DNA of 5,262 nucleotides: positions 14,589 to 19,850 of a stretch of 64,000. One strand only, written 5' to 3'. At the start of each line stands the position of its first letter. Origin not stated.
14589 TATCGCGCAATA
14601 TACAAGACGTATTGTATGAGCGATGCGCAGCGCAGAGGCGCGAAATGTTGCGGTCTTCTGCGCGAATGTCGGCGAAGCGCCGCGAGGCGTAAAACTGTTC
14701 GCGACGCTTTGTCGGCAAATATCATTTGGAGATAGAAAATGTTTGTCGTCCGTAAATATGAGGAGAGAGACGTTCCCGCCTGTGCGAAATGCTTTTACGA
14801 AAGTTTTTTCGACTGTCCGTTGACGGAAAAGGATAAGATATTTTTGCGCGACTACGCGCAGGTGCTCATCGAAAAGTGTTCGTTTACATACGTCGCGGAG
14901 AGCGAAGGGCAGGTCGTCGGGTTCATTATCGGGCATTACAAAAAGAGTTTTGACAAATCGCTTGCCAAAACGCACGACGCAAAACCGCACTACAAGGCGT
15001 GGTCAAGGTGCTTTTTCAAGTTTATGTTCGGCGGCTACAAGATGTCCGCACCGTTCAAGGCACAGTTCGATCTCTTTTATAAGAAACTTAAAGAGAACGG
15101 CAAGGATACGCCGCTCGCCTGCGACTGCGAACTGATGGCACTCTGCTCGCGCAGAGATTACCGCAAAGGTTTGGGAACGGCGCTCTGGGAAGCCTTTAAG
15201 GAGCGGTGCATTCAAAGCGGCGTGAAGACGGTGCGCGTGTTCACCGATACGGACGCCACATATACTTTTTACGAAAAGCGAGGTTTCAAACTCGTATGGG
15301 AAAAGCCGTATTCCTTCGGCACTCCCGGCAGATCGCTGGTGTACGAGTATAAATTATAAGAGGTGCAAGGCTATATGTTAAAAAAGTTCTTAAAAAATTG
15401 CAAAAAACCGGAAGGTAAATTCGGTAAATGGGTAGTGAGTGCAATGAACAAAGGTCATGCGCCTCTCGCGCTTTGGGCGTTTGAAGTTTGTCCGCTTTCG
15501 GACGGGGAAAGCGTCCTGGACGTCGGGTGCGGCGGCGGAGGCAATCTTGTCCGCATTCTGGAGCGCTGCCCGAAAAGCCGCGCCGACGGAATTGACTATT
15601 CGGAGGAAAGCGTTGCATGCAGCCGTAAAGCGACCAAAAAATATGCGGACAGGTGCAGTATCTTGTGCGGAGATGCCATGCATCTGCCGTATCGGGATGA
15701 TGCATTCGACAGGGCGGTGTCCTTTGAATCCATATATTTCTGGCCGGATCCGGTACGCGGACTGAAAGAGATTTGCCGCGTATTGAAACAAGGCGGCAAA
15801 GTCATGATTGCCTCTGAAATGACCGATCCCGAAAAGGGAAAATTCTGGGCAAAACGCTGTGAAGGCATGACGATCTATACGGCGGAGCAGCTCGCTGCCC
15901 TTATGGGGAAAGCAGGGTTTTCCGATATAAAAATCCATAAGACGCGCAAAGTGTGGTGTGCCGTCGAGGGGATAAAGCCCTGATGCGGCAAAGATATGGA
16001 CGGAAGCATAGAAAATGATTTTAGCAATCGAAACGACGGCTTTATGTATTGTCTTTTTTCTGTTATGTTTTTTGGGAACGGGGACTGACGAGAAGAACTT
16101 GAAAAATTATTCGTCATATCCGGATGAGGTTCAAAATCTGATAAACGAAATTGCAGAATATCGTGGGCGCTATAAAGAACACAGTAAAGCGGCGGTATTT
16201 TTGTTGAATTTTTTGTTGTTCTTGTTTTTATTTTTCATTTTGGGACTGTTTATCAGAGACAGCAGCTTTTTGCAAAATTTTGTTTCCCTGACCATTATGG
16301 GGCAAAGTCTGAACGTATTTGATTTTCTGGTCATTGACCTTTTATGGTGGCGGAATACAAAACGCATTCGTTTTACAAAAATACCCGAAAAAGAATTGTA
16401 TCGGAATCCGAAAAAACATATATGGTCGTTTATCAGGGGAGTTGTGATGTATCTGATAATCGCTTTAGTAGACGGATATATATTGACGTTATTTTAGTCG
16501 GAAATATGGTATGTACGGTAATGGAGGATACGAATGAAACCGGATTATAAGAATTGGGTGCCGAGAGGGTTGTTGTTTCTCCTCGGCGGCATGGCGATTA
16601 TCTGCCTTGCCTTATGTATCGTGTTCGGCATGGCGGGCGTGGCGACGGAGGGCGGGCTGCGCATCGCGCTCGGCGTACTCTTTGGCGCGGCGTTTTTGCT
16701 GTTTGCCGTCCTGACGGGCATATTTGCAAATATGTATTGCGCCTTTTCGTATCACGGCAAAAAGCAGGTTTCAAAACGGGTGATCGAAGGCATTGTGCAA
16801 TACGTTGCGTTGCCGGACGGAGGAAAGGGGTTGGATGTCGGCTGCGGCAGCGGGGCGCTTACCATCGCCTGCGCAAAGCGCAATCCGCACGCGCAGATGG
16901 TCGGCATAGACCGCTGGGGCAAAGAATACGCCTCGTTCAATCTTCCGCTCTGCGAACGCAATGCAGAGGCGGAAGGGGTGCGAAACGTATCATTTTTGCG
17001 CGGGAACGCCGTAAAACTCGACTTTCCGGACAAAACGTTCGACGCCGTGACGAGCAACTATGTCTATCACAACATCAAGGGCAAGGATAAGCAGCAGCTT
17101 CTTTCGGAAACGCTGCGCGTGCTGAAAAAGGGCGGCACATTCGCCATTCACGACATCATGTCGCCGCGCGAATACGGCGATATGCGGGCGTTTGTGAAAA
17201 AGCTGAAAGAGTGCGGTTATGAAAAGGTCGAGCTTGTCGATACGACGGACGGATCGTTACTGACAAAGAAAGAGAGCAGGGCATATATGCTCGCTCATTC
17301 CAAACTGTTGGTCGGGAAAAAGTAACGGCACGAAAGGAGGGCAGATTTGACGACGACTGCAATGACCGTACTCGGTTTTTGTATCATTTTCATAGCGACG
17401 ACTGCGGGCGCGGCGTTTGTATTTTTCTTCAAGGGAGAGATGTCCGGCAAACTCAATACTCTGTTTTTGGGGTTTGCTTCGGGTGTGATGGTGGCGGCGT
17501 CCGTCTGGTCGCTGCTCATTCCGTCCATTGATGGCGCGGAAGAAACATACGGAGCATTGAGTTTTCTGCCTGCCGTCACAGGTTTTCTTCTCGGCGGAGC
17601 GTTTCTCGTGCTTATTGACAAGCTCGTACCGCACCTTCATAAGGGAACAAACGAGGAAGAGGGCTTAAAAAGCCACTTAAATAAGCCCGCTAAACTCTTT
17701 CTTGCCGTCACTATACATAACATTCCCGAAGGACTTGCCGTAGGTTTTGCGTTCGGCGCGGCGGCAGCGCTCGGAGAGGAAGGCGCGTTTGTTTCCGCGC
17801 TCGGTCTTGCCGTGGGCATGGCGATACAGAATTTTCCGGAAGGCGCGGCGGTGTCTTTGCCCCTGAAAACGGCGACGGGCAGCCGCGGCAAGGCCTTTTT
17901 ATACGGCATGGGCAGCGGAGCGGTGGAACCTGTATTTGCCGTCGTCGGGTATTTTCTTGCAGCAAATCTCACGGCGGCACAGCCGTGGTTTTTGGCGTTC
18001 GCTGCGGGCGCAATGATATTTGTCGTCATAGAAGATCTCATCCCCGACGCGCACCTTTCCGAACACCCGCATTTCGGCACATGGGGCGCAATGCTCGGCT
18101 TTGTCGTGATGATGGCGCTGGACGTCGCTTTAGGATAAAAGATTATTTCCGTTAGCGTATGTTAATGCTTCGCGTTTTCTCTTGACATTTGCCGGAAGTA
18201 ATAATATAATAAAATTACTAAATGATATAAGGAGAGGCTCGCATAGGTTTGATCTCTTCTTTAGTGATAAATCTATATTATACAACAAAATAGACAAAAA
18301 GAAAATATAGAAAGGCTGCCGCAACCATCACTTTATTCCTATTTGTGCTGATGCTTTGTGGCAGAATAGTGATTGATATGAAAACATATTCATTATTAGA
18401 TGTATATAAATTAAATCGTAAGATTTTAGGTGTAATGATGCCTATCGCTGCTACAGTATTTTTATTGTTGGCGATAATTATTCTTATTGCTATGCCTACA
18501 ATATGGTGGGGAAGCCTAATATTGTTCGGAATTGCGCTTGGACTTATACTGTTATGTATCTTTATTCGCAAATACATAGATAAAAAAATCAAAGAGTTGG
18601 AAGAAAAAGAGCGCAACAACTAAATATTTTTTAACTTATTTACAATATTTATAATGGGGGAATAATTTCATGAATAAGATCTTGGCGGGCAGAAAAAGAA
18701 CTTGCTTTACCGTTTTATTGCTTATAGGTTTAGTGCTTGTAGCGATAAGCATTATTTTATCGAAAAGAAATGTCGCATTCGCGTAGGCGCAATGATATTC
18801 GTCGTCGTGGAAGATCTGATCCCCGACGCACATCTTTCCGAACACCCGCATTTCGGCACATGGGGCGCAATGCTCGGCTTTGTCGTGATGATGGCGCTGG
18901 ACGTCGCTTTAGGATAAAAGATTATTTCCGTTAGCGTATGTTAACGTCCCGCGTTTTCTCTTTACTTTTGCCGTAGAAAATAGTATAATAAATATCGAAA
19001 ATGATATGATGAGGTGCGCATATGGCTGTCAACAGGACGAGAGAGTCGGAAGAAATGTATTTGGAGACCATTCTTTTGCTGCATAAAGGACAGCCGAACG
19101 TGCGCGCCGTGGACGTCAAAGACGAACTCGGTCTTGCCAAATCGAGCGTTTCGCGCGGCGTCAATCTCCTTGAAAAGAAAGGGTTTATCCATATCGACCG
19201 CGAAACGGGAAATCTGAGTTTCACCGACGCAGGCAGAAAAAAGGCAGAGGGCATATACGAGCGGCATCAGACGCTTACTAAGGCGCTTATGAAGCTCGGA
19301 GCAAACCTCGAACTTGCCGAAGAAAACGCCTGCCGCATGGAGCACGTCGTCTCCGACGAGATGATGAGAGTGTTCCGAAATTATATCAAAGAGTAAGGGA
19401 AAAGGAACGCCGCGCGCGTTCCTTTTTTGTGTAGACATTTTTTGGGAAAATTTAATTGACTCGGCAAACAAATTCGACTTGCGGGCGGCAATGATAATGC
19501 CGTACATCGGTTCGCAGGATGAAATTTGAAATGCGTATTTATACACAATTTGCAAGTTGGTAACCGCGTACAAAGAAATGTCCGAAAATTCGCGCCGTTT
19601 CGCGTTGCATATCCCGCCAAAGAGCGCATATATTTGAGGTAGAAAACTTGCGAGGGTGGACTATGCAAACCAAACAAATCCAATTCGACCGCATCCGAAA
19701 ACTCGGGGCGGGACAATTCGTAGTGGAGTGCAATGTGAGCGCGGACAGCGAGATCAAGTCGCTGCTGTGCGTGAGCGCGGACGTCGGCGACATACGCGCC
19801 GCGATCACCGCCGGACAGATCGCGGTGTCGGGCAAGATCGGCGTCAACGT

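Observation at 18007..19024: AT-rich two-peptide insertion between the ZIP transporter and its DtxR-family regulator, bounded by ~240-bp diverged direct repeats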

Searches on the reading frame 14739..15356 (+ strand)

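Call 6: search_protein_families(library=pfam, proteins=[window:14739-15356:+], max_evalue=0.01)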
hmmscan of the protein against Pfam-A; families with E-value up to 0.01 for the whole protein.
window:14739-15356:+ (206 aa): 3 families
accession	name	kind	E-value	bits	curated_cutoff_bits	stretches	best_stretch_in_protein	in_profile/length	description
PF00583.31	Acetyltransf_1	-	8.5e-09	36.1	20.7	1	132-183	62-116/116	Acetyltransferase (GNAT) family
PF13508.13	Acetyltransf_7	-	5.1e-08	33.6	27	1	142-184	42-83/84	Acetyltransferase (GNAT) domain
PF13673.13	Acetyltransf_10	-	7.3e-07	29.6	23.6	1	142-188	65-111/128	Acetyltransferase (GNAT) domain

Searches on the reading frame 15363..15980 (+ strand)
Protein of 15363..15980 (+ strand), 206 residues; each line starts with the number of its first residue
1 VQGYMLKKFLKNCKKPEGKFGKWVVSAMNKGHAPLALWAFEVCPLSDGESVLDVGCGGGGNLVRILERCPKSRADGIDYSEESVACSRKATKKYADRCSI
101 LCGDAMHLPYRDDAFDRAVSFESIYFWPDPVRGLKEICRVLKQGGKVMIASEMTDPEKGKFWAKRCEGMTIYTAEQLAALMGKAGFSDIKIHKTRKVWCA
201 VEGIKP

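Call 6: search_protein_families(library=pfam, proteins=[window:15363-15980:+], max_evalue=0.01)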
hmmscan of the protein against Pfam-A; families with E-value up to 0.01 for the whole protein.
window:15363-15980:+ (206 aa): 15 families
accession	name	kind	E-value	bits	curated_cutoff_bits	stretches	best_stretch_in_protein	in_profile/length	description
PF08241.18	Methyltransf_11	-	3.9e-22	79.1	21.2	1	52-149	1-95/95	Methyltransferase domain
PF13649.12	Methyltransf_25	-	1.3e-20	74.3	27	1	51-145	1-97/97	Methyltransferase domain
PF13847.12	Methyltransf_31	-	3.7e-19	69.3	27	1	46-154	2-114/145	Methyltransferase domain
PF01209.24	Ubie_methyltran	-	2.8e-14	53.5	20.1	1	46-149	46-151/233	ubiE/COQ5 methyltransferase family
PF13489.12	Methyltransf_23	-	3.4e-14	53.3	27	1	45-189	20-162/164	Methyltransferase domain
PF08242.18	Methyltransf_12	-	4.5e-12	47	30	1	52-146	1-97/98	Methyltransferase domain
PF08003.17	Methyltransf_9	-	2.5e-08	33.7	23.8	1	47-195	115-269/315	Protein of unknown function (DUF1698)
PF09445.16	Methyltransf_15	-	8.4e-06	25.9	22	1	49-107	2-60/165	RNA cap guanine-N2 methyltransferase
PF07021.18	MetW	-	1.4e-05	25.3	21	1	46-143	12-104/193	Methionine biosynthesis protein MetW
PF02353.26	CMAS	-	5.6e-05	23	27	1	40-125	55-138/273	Mycolic acid cyclopropane synthetase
PF02390.23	Methyltransf_4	-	0.00021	21.2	24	1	50-108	4-63/173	Putative methyltransferase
PF05175.20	MTS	-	0.00045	20.3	23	1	48-107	32-92/170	Methyltransferase small domain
PF01135.25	PCMT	-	0.0018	18.5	20.3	1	40-152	66-174/210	Protein-L-isoaspartate(D-aspartate) O-methyltransferase (PCMT)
PF05148.21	Methyltransf_8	-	0.0063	16.8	27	0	101-167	109-174/219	Hypothetical methyltransferase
PF00891.24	Methyltransf_2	-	0.0076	16.1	22.3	0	42-164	57-179/210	O-methyltransferase domain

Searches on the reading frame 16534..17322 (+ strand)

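Call 6: search_protein_families(library=pfam, proteins=[window:16534-17322:+], max_evalue=0.01)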
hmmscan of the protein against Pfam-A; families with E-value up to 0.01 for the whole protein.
window:16534-17322:+ (263 aa): 18 families
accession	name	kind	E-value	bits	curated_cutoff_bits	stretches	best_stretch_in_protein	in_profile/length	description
PF08241.18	Methyltransf_11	-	5e-20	72.4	21.2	1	100-205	1-95/95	Methyltransferase domain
PF13847.12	Methyltransf_31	-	7.9e-20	71.5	27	1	96-216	4-114/145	Methyltransferase domain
PF13649.12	Methyltransf_25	-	2.4e-19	70.2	27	1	100-201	2-97/97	Methyltransferase domain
PF01209.24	Ubie_methyltran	-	2.3e-16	60.3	20.1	1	89-206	41-152/233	ubiE/COQ5 methyltransferase family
PF08242.18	Methyltransf_12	-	2.2e-13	51.2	30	1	100-203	1-98/98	Methyltransferase domain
PF13489.12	Methyltransf_23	-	1.6e-12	47.9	27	1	81-211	7-122/164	Methyltransferase domain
PF05175.20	MTS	-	5.1e-11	42.9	23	1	92-205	28-138/170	Methyltransferase small domain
PF02390.23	Methyltransf_4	-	2.1e-09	37.5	24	1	100-205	6-115/173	Putative methyltransferase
PF06325.19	PrmA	-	7.8e-06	26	22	1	98-213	164-266/296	Ribosomal protein L11 methyltransferase (PrmA)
PF02353.26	CMAS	-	3.4e-05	23.7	27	1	84-214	51-173/273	Mycolic acid cyclopropane synthetase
PF00891.24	Methyltransf_2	-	7e-05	22.7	22.3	1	80-213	47-172/210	O-methyltransferase domain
PF05148.21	Methyltransf_8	-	7.2e-05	23.2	27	1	181-237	132-186/219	Hypothetical methyltransferase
PF01135.25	PCMT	-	0.00054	20.2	20.3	1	86-157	64-131/210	Protein-L-isoaspartate(D-aspartate) O-methyltransferase (PCMT)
PF01728.25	FtsJ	-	0.00062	20.2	24.1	1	93-235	19-162/181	FtsJ-like methyltransferase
PF24675.1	NpmA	-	0.0015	18.3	60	1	100-162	28-89/214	16S rRNA (adenine(1408)-N(1))-methyltransferase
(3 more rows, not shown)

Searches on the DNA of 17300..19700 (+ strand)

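Call 15: search_rna_families(source=window, start=17300, end=19700, threshold=evalue, max_evalue=1)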
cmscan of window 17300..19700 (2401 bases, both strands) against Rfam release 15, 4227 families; matches with E-value up to 1: 0.
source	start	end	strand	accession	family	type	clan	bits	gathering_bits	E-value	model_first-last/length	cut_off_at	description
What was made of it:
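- On Type I toxin-antitoxin: Rfam found no match at E<=1 in 17300-19700 (call 15).
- Rfam found no RNA family in the region (call 15).
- Tried and rejected: Rfam at a permissive threshold over 17300-19700 (call 15).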

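Call 49: search_dna_similar(query=window:18235-18790:+, collection=plasmids, mode=distant, max_rows=15)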
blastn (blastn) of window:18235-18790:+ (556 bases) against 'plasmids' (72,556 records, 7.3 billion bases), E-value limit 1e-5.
No match.

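Call 50: search_dna_similar(query=window:18235-18790:+, collection=phages, mode=distant, max_rows=15)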
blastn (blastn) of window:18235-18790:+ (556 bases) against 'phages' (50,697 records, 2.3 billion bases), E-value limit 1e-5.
No match.
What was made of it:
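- Tried and rejected: blastn of the insert against the phage and plasmid collections (calls 49, 50).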

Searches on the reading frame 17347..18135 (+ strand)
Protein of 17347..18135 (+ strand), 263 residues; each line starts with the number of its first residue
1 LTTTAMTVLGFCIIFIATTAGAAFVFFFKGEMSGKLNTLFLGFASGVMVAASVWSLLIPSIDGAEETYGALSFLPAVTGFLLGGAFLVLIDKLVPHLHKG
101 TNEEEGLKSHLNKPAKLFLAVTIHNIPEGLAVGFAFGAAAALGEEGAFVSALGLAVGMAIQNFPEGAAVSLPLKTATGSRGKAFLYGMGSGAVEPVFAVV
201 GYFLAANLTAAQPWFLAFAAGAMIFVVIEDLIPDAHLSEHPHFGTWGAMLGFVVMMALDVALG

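Call 6: search_protein_families(library=pfam, proteins=[window:17347-18135:+], max_evalue=0.01)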
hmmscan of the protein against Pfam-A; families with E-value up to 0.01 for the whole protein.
window:17347-18135:+ (263 aa): 1 family
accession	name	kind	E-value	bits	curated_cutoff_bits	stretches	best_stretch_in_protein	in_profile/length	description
PF02535.28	Zip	-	3.6e-20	72.9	35.1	2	117-258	181-322/323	ZIP Zinc transporter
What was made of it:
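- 17347..18138 (+): ZIP-family metal transporter gene, intact (263 aa from the TTG start; gene callers use 17362, giving 258 aa). Pfam PF02535, E=3.6e-20 (call 6).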

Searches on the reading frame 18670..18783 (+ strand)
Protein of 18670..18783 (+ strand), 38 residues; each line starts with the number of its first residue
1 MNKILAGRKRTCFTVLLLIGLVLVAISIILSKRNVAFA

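Call 6: search_protein_families(library=pfam, proteins=[window:18670-18783:+], max_evalue=0.01)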
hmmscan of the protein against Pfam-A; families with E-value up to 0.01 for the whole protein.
window:18670-18783:+ (38 aa): 0 families

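Call 7: search_protein_families(library=phrogs, proteins=[window:18670-18783:+], max_evalue=1)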
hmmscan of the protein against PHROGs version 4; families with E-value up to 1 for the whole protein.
window:18670-18783:+ (38 aa): 0 families

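Call 73: search_protein_families(library=padloc, proteins=[window:18670-18783:+], max_evalue=0.01)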
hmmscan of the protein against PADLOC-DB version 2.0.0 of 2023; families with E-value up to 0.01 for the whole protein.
window:18670-18783:+ (38 aa): 0 families

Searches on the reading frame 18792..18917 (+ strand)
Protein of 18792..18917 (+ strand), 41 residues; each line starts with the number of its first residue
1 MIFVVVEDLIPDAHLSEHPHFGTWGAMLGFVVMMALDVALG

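Call 70: find_encoding_contigs(protein=window:18792-18917:+, flank=10000, max_places=10)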
Protein window:18792-18917:+ (41 aa): 21 contigs read that carry it; 10 places shown.
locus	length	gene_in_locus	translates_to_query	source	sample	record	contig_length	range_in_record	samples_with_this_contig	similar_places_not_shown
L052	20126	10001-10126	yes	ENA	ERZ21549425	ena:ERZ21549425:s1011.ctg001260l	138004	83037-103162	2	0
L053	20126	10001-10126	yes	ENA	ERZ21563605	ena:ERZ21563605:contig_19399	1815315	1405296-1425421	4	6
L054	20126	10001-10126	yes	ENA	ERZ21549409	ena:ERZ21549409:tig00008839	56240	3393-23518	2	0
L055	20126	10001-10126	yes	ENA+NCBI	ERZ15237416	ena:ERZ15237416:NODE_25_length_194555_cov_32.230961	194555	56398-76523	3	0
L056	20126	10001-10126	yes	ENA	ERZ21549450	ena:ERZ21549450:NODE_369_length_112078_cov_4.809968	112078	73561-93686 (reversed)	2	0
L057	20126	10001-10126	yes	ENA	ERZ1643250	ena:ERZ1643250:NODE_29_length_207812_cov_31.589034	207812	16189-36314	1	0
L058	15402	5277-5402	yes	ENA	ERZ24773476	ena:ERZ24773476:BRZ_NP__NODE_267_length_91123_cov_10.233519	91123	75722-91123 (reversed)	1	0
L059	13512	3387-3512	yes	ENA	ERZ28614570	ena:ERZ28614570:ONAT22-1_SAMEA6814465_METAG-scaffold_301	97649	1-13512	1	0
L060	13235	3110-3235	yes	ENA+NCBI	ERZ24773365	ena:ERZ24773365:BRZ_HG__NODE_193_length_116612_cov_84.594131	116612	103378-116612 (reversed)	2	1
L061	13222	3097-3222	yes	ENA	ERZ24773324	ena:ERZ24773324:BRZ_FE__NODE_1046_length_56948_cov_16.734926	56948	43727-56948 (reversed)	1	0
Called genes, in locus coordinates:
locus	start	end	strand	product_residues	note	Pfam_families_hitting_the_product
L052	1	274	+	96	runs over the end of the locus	-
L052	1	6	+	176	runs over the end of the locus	PF00440:TetR_N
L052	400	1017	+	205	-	PF00440:TetR_N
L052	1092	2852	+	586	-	PF00664:ABC_membrane, PF00005:ABC_tran, PF02463:SMC_N (weak)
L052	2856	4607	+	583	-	PF00664:ABC_membrane, PF00005:ABC_tran, PF02463:SMC_N (weak)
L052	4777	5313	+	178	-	PF12672:DUF3793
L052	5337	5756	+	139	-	PF00258:Flavodoxin_1, PF12724:Flavodoxin_5 (weak)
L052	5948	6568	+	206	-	PF13508:Acetyltransf_7 (faint), PF00583:Acetyltransf_1 (faint), PF13673:Acetyltransf_10 (weak)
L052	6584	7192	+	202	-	PF13489:Methyltransf_23, PF01209:Ubie_methyltran, PF07021:MetW (weak), PF08003:Methyltransf_9, PF13847:Methyltransf_31, PF08241:Methyltransf_11, PF08242:Methyltransf_12, PF13649:Methyltransf_25, +1 more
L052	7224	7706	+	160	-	-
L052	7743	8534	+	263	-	PF01209:Ubie_methyltran, PF05175:MTS, PF13489:Methyltransf_23, PF02390:Methyltransf_4, PF13847:Methyltransf_31, PF08241:Methyltransf_11, PF08242:Methyltransf_12, PF13649:Methyltransf_25, +1 more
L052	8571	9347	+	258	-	PF02535:Zip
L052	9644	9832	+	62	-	-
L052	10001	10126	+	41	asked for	-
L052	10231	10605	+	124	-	PF01325:Fe_dep_repress, PF02742:Fe_dep_repr_C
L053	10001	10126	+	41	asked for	-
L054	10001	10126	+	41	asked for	-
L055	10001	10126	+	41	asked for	-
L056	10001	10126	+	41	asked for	-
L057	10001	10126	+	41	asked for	-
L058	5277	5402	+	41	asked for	-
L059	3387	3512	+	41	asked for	-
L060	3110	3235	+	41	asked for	-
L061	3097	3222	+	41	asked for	-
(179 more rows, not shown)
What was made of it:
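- Checked: The exact 41-aa ZIP-remnant product is indexed in 93 blocks of the public collection (call 70).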
